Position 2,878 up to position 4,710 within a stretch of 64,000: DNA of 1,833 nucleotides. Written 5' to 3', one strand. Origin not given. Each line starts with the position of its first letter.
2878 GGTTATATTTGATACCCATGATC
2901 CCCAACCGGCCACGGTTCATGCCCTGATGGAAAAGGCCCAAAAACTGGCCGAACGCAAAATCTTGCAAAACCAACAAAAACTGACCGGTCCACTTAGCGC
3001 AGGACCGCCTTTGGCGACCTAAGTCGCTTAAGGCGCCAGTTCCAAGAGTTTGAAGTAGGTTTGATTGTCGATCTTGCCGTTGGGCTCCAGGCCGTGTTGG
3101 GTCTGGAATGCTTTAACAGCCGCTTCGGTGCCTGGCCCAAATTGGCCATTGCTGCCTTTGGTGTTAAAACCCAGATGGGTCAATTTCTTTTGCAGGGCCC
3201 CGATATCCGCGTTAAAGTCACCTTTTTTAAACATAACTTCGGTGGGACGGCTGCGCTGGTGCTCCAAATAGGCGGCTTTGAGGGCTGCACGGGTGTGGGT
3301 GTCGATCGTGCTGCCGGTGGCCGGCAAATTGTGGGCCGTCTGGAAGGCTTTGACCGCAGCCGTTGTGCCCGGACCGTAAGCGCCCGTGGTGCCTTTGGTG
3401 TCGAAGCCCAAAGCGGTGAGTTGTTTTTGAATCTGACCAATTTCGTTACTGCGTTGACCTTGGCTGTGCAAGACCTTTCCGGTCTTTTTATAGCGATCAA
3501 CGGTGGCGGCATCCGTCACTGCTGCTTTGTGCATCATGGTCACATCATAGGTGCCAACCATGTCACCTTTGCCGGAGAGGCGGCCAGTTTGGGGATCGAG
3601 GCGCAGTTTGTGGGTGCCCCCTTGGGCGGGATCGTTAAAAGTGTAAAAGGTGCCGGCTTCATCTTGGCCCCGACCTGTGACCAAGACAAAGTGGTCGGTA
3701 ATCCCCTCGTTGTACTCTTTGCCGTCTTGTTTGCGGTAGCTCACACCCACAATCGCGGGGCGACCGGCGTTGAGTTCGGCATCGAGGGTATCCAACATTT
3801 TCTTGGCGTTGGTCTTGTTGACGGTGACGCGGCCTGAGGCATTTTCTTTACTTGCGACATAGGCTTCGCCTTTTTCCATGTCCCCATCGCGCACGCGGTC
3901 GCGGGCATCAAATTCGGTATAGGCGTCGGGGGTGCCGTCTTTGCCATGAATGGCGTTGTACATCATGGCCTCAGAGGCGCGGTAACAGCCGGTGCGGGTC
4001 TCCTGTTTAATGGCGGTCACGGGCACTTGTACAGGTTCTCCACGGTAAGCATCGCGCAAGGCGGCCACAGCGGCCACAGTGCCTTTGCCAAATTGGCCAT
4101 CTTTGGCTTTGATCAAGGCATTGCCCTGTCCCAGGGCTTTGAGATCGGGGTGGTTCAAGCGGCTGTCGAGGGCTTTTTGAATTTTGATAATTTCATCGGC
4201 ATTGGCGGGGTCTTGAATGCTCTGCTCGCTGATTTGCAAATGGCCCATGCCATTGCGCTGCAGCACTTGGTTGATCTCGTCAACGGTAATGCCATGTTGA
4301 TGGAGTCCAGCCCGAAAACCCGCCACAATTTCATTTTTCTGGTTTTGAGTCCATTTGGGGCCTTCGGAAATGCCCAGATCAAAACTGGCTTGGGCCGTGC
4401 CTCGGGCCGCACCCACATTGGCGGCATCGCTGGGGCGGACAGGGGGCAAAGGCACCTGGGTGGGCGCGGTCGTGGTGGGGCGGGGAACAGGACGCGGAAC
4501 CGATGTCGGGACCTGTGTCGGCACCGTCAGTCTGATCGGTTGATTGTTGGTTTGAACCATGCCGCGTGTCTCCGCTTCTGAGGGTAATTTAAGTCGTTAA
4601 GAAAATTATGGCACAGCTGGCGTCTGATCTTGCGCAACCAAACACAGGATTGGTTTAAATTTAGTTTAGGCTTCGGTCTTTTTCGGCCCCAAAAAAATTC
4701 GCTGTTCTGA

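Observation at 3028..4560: Signal-peptide-less protein with three peptidoglycan-binding modules flanking a papain-like domain and a Pro-rich N-terminus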

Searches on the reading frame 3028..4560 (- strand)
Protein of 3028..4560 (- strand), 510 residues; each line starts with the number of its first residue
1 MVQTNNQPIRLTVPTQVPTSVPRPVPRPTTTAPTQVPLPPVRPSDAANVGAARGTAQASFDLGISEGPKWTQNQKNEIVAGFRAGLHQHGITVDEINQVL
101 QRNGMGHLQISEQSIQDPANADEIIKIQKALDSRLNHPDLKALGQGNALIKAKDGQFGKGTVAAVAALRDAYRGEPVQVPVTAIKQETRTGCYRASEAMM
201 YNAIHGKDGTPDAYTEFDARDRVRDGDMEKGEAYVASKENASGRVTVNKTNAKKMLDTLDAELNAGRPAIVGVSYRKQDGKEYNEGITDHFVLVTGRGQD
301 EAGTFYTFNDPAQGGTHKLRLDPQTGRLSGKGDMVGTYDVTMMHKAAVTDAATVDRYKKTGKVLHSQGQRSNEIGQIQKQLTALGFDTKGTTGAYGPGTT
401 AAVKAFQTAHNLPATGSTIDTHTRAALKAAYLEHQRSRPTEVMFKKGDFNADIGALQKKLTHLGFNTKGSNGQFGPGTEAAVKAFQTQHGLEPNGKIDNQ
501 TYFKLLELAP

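Call 3: search_protein_families(library=pfam, proteins=[window:3028-4560:-], max_evalue=1)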
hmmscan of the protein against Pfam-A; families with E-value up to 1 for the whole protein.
window:3028-4560:- (510 aa): 5 families
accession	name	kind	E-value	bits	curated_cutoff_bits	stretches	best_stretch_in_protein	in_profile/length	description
PF01471.23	PG_binding_1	-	1e-33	115.7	23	2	451-502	3-54/57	Putative peptidoglycan binding domain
PF13529.12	Peptidase_C39_2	-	8.3e-07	30.1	24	1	181-312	3-143/143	Peptidase_C39 like family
PF08823.16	PG_binding_2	-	7.6e-06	26.5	21.1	2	372-412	16-56/74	Putative peptidoglycan binding domain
PF14399.12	BtrH_N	-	0.0052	17.4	29.7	1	238-300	60-125/134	Butirosin biosynthesis protein H, N-terminal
PF12385.14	Peptidase_C70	-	0.021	15.2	19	1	179-317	7-129/141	Papain-like cysteine protease AvrRpt2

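Call 4: search_protein_families(library=ncbifam, proteins=[window:3028-4560:-], max_evalue=1)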
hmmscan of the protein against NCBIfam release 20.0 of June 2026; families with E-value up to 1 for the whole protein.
window:3028-4560:- (510 aa): 9 families
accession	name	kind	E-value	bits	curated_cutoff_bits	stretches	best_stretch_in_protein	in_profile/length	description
TIGR02869.1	spore_SleB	equivalog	1.7e-17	64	236.5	2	442-505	5-68/201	spore cortex-lytic enzyme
NF052377.1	lmo1851_S41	exception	3e-14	52.6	725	2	441-507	381-447/468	lmo1851 family serine protease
NF004786.0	PRK06132.1-3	equivalog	4.4e-14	52.1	329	2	319-441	169-289/418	hypothetical protein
TIGR03979.1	His_Ser_Rich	equivalog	7e-10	39.2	121.65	2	352-427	112-186/190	His-Xaa-Ser repeat protein HxsA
NF052336.1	PdgHdaseHSB100310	equivalog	2.4e-09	37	500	1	365-507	185-315/316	peptidoglycan hydrolase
NF052335.1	PdgHdaseHSB129560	equivalog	4.2e-08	32.9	500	1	364-505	199-328/330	peptidoglycan hydrolase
NF038080.1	PG_bind_siph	domain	1.5e-07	31.6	55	2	440-492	3-58/76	peptidoglycan-binding protein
NF007891.0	PRK10594.1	equivalog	0.099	11.4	425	0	479-501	323-345/617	L,D-transpeptidase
NF038312.1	SCO5918_fam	hypoth_equivalog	0.16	12.1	60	0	358-410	44-93/98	SCO5918 family protein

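Call 5: find_homologous_proteins(query=window:3028-4560:-, max_evalue=0.00001)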
Query window:3028-4560:- (510 aa): 693 proteins with E <= 0.00001 among 8000 candidates; the best 120 are listed.
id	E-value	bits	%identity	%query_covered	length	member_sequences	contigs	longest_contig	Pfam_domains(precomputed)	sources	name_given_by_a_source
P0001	0.0e+0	1099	96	100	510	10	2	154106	PF01471.24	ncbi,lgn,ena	-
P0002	9.2e-293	989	87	100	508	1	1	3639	PF08823.17,PF01471.24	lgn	-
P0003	3.0e-242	823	72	99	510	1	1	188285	PF01471.24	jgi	jgi:peptidoglycan hydrolase-like protein with peptidoglycan-binding domain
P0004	4.3e-203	693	64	97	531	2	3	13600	PF09374.16,PF01471.24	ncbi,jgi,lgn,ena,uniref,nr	ncbi:hypothetical protein COW36_10965 [bacterium (Candidatus Blackallbacteria) CG17_big_fil_post_rev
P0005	4.2e-187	641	59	96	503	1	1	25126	PF01471.24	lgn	-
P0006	8.7e-184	630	58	100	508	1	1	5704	PF13529.14,PF01471.24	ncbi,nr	ncbi:MAG: hypothetical protein CVV27_11975 [Candidatus Melainabacteria bacterium HGW-Melainabacteria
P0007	1.2e-179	616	57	96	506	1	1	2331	PF13529.14,PF01471.24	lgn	-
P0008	7.1e-175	600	57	97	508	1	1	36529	PF09374.16,PF13529.14,PF01471.24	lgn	-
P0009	5.2e-173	594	56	97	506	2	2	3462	PF08823.17,PF01471.24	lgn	-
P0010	1.8e-171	589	56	96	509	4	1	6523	PF13529.14,PF01471.24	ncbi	ncbi:MAG TPA: peptidoglycan-binding protein [Candidatus Obscuribacterales bacterium]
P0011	1.9e-171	589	54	98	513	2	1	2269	PF13529.14,PF01471.24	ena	-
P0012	7.0e-171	587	55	99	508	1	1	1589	PF01471.24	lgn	-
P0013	1.3e-169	583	55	99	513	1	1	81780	PF13529.14,PF01471.24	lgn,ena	-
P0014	3.3e-168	578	53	100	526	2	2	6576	PF09374.16,PF08823.17,PF01471.24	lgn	-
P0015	1.5e-165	570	55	90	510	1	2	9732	PF01471.24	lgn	-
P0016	8.9e-163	560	51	100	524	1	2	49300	PF09374.16,PF08823.17,PF01471.24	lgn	-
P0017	1.0e-161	557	56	91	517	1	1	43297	PF01471.24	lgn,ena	-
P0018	5.0e-152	525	55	87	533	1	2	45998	PF13529.14,PF01471.24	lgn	-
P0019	8.3e-132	458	48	98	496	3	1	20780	PF08823.17,PF13529.14,PF01471.24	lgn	-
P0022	4.3e-116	407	43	91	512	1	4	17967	PF01471.24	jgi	jgi:peptidoglycan hydrolase-like protein with peptidoglycan-binding domain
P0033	5.0e-49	185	35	62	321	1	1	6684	-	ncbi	-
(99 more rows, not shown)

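Call 6: search_solved_structures(query=window:3028-4560:-, max_evalue=1, show_alignments=3)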
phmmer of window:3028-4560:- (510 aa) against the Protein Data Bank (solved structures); distinct sequences matched with E-value up to 1: 16.
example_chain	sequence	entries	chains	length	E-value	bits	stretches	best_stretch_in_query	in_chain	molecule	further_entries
9jdd_A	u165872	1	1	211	5.9e-07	31.7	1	184-314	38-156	Peptidase C39-like domain-containing protein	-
4xxt_A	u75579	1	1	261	7.3e-07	31.4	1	435-503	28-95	Fusion of predicted Zn-dependent amidase/peptidase (Cell wall hydrolase/DD-carboxypeptidas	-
9jg8_C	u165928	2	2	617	5e-06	28.6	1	185-314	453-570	Peptidase C39-like domain-containing protein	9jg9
5tv7_A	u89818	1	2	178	0.00033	22.6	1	440-507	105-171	Putative peptidoglycan-binding/hydrolysing protein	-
6tci_A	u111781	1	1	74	0.0046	18.8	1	444-501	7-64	Spore cortex-lytic enzyme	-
4lpq_A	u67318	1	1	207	0.0057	18.5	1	446-503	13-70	ErfK/YbiS/YcfS/YnhG family protein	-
1lbu_A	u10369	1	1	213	0.015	17.2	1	470-508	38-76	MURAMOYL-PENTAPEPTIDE CARBOXYPEPTIDASE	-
7rum_A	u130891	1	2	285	0.03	16.2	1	443-505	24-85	Endolysin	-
4fet_B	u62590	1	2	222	0.043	15.6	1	444-501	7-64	Spore cortex-lytic enzyme prepeptide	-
4c2f_A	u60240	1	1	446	0.087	14.6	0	449-502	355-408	CARBOXY-TERMINAL PROCESSING PROTEASE CTPB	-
4c2c_A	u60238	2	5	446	0.091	14.6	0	449-502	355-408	CARBOXY-TERMINAL PROCESSING PROTEASE CTPB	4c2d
9emm_E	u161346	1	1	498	0.095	14.5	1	375-431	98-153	Putative OxPP cycle protein OpcA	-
5nm7_G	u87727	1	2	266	0.13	14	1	446-500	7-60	Peptidoglycan-binding domain 1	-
4c2h_A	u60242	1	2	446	0.14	13.9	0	449-502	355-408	CARBOXY-TERMINAL PROCESSING PROTEASE CTPB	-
4c2g_A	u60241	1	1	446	0.17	13.7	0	449-502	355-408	CARBOXY-TERMINAL PROCESSING PROTEASE CTPB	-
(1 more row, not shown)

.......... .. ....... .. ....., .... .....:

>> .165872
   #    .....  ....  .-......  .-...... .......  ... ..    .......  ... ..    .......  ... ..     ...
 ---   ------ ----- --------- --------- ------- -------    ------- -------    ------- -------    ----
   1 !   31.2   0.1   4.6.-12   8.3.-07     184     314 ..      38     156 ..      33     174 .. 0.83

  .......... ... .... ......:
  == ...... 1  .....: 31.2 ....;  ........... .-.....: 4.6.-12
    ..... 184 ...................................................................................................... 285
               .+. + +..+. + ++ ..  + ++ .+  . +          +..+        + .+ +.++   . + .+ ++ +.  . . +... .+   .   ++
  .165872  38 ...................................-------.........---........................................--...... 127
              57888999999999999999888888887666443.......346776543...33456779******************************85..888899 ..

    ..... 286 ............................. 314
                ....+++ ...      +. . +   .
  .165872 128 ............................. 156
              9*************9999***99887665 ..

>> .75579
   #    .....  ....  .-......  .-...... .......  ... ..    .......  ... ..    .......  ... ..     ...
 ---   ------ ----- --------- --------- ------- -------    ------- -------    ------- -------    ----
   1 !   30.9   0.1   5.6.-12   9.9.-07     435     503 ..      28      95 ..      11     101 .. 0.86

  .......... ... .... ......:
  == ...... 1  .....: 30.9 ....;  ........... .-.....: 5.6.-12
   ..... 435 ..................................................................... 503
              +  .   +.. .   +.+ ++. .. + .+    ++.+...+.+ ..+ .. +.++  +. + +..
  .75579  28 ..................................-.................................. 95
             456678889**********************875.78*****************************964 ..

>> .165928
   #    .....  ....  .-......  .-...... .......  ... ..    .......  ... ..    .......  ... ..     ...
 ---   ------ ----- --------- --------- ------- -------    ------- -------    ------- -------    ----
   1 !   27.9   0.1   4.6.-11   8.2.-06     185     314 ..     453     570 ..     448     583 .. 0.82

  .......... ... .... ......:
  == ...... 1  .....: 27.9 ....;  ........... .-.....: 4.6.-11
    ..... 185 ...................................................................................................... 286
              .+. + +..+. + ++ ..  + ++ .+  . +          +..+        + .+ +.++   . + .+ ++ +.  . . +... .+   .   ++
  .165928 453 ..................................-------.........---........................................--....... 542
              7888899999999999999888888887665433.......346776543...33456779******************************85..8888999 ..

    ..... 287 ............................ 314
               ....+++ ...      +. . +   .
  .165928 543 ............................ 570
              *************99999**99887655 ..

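Call 8: find_encoding_contigs(protein=window:3028-4560:-, flank=10000, max_places=4)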
Protein window:3028-4560:- (510 aa): 1 contig read that carries it; 1 place shown.
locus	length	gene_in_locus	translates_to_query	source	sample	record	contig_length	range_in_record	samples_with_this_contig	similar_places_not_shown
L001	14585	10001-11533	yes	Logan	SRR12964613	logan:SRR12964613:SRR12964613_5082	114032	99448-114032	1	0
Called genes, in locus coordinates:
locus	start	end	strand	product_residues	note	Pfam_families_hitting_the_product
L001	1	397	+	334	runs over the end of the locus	-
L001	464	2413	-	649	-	PF00515:TPR_1 (faint), PF07719:TPR_2 (faint), PF09976:TPR_21 (faint), PF13181:TPR_8 (faint), PF13424:TPR_12 (faint), PF13428:TPR_14 (faint), PF14559:TPR_19 (faint), PF13844:Glyco_transf_41, +3 more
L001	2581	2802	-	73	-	-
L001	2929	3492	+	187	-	PF01470:Peptidase_C15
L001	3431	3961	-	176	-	PF13328:HD_4, PF01966:HD (weak)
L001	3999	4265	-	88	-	-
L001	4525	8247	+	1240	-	-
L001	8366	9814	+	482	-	PF04389:Peptidase_M28 (faint), PF01546:Peptidase_M20, PF07687:M20_dimer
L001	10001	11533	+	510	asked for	PF08823:PG_binding_2 (faint), PF01471:PG_binding_1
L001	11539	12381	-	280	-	-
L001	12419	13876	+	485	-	-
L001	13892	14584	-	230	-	?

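Call 17: find_encoding_contigs(protein=P0003, flank=10000, max_places=1)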
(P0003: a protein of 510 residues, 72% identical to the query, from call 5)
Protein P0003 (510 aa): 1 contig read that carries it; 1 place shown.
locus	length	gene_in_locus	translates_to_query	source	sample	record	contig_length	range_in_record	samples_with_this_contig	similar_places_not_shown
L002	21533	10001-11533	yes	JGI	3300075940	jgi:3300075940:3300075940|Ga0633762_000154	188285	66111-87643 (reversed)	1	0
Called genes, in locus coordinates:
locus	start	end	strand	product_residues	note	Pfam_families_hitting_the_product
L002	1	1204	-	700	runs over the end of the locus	PF13414:TPR_11 (faint), PF14559:TPR_19 (faint), PF00515:TPR_1 (faint), PF09976:TPR_21 (faint), PF23914:TPR_CcmH_CycH (faint), PF13844:Glyco_transf_41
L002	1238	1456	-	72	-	-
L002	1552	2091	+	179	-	PF01470:Peptidase_C15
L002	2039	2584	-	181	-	PF13328:HD_4, PF01966:HD (weak)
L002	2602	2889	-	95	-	-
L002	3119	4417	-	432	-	PF10011:DUF2254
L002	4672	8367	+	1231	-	-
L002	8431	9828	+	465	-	PF04389:Peptidase_M28 (weak), PF01546:Peptidase_M20, PF07687:M20_dimer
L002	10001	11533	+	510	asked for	PF01471:PG_binding_1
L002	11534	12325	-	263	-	-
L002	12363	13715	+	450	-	-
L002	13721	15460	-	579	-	PF12450:vWF_A, PF00092:VWA, PF13519:VWA_2, PF13768:VWA_3 (weak), PF12034:YfbK_C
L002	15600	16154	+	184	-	-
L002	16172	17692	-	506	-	PF13205:Big_5 (weak)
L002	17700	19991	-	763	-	PF13620:CarboxypepD_reg (weak), PF13205:Big_5 (faint)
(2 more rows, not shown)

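Call 18: find_encoding_contigs(protein=P0013, flank=10000, max_places=1)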
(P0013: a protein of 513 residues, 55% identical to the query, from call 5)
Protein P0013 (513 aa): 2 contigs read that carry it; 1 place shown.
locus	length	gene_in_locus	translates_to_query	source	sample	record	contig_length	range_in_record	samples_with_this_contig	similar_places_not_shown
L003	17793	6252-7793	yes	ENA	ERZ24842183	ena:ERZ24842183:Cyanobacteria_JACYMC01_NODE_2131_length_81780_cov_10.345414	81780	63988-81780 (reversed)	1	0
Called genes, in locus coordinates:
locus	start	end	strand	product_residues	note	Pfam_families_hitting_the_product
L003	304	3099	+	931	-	PF00270:DEAD, PF04851:ResIII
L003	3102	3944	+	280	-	-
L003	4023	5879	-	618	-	PF01476:LysM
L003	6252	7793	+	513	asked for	PF13529:Peptidase_C39_2 (weak), PF01471:PG_binding_1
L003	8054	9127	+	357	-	PF03193:RsgA_GTPase, PF02421:FeoB_N (faint), PF00009:GTP_EFTU (faint), PF00005:ABC_tran (weak), PF01926:MMR_HSR1 (weak)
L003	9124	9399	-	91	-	-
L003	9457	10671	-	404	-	PF04116:FA_hydroxylase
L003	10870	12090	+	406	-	-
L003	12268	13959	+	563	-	PF00753:Lactamase_B, PF23023:Anti-Pycsar_Apyc1 (faint), PF12706:Lactamase_B_2 (weak), PF22505:RNase_J_b_CASP, PF07521:RMMBL, PF17770:RNase_J_C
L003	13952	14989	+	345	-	PF01704:UDPGP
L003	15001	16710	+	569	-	PF20154:LNT_N, PF00795:CN_hydrolase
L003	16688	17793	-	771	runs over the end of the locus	PF00916:Sulfate_transp, PF16983:MFS_MOT1 (weak)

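Call 19: find_encoding_contigs(protein=P0016, flank=10000, max_places=1)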
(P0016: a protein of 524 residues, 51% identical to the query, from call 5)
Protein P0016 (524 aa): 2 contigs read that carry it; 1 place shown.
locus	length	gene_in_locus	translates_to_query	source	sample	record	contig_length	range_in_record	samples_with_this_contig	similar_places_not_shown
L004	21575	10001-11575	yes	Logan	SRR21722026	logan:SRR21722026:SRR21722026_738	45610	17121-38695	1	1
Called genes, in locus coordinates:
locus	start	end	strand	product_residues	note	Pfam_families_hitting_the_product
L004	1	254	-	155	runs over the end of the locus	-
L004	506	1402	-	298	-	PF03783:CsgG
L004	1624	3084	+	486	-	PF16697:Yop-YscD_cpl, PF00498:FHA, PF13185:GAF_2, PF01590:GAF, PF13492:GAF_3 (weak), PF00293:NUDIX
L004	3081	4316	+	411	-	PF01139:RtcB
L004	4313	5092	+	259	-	PF00395:SLH (faint)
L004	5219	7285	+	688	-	PF00282:Pyridoxal_deC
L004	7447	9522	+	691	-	PF01814:Hemerythrin, PF00989:PAS, PF13188:PAS_8 (faint), PF08447:PAS_3, PF08448:PAS_4, PF13426:PAS_9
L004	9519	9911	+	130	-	PF00072:Response_reg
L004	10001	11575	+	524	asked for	PF09374:PG_binding_3 (faint), PF08823:PG_binding_2 (faint), PF01471:PG_binding_1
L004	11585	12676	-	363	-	PF00899:ThiF, PF00581:Rhodanese (weak)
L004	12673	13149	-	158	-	PF02391:MoaE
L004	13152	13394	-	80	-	PF02597:ThiS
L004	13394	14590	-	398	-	PF03205:MobB, PF12804:NTP_transf_3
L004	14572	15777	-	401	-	PF03453:MoeA_N, PF00994:MoCF_biosynth, PF03454:MoeA_C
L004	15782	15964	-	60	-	PF02416:TatA_B_E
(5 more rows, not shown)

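Call 22: find_encoding_contigs(protein=P0018, flank=8000, max_places=1)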
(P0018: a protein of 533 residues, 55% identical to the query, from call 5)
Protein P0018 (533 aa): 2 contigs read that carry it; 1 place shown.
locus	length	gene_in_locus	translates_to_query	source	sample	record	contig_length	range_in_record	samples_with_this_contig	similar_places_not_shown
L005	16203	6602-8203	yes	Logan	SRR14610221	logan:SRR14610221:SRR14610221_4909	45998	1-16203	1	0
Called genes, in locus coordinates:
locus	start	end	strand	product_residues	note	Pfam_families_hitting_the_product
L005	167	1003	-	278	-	PF07607:DUF1570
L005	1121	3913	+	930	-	PF00176:SNF2-rel_dom, PF00270:DEAD, PF04851:ResIII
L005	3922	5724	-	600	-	PF01476:LysM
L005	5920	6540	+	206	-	PF01949:Endo_dU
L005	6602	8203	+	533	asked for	PF13529:Peptidase_C39_2 (weak), PF01471:PG_binding_1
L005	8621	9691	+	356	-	PF13191:AAA_16 (faint), PF02421:FeoB_N (faint), PF03193:RsgA_GTPase, PF00005:ABC_tran (weak), PF01926:MMR_HSR1 (weak)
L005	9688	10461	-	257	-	PF01145:Band_7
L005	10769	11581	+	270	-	PF00460:Flg_bb_rod, PF22692:LlgE_F_G_D1, PF06429:Flg_bbr_C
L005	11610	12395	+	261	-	PF00460:Flg_bb_rod, PF22692:LlgE_F_G_D1, PF06429:Flg_bbr_C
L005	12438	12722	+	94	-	PF10135:Rod-binding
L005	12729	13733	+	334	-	PF02154:FliM, PF01052:FliMN_C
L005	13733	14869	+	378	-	PF04509:CheC, PF01052:FliMN_C, PF28396:SepQ_C (weak)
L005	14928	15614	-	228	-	-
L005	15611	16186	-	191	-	PF01863:YgjP-like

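Call 23: find_encoding_contigs(protein=P0019, flank=8000, max_places=1)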
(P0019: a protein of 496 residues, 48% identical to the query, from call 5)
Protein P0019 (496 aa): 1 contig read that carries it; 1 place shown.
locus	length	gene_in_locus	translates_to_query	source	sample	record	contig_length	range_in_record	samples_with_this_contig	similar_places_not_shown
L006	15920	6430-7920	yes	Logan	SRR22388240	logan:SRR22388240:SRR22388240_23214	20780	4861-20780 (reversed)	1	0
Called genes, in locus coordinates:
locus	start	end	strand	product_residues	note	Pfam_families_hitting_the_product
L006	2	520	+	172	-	?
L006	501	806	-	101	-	-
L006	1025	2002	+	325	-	-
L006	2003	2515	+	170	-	PF18935:DUF5683 (weak)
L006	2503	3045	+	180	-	-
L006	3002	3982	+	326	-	PF26550:Tricorn_2nd (faint), PF07676:PD40 (faint), PF26549:Tricorn_N (faint)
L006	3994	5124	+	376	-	PF16561:AMPK1_CBM (weak), PF00756:Esterase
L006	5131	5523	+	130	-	PF14489:QueF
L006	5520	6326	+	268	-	PF05721:PhyH (faint)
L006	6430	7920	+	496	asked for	PF08823:PG_binding_2 (faint), PF13529:Peptidase_C39_2 (weak), PF01471:PG_binding_1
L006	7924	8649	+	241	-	PF00092:VWA (weak), PF13519:VWA_2 (faint)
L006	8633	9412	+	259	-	PF13672:PP2C_2, PF07228:SpoIIE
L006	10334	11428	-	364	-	-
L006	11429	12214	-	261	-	-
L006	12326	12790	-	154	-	-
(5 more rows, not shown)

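Call 24: find_encoding_contigs(protein=P0022, flank=8000, max_places=1)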
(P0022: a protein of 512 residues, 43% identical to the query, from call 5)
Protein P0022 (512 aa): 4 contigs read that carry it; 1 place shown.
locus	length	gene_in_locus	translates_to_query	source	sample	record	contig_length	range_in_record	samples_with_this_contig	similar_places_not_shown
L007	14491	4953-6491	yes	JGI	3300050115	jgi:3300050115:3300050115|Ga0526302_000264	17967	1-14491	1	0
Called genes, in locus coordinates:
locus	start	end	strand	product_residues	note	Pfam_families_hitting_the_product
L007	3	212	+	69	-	?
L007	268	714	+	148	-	PF02502:LacAB_rpiB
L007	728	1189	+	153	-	PF00027:cNMP_binding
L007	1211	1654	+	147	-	PF00027:cNMP_binding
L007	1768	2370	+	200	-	-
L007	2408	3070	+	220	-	PF04773:FecR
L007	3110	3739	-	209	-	PF00036:EF-hand_1 (faint), PF13202:EF-hand_5 (faint), PF13405:EF-hand_6 (faint), PF13499:EF-hand_7 (weak)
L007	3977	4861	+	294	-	PF00072:Response_reg, PF00990:GGDEF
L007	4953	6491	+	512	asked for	PF01471:PG_binding_1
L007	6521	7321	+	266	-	-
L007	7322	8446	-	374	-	PF03692:CxxCxxCC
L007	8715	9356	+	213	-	PF13640:2OG-FeII_Oxy_3 (weak)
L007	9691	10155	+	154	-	PF01584:CheW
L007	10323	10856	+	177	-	-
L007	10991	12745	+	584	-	-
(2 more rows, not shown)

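Call 25: predict_structure(alignment_id=A1)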
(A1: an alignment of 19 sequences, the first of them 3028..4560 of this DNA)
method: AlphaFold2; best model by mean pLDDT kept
length: 510 residues; sequences in the alignment: 19
mean_pLDDT: 82.0   pTM: 0.70
mean pLDDT of the five models: 82.0, 81.8, 80.7, 80.5, 76.8
residues with pLDDT >= 90: 283; 70-90: 142; 50-70: 18; < 50: 67
segments of 3 or more residues with pLDDT < 50: 1-65
pLDDT, mean of each block of 10 residues (from residue 1): 31 32 33 36 35 35 53 89 93 94 88 91 91 90 79 82 92 94 88 92 90 87 78 87 83 95 94 73 65 96 95 95 93 90 84 86 89 90 92 91 95 88 94 92 88 90 89 91 96 93 92
secondary structure, 60 per line:
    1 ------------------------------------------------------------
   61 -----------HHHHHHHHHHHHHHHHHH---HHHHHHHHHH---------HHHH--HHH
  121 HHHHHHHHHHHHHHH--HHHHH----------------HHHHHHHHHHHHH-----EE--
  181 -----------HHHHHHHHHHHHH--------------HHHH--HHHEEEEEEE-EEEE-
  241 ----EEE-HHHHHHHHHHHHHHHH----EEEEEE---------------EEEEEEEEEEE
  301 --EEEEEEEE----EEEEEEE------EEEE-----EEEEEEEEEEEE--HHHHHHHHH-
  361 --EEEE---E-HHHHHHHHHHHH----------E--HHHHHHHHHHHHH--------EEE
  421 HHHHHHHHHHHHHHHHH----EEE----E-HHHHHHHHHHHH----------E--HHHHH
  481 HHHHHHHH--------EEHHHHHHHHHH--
elements in order: H72-89 H93-102 H112-115 H118-135 H138-142 H159-171 H192-204 H219-222 E228-234 E236-239 E245-247 H249-264 E269-274 E290-300 E303-310 E315-321 E328-331 E337-348 H351-359 E363-366 H372-383 H397-409 E418-420 H421-437 E442-444 H451-462 H476-488 H499-508
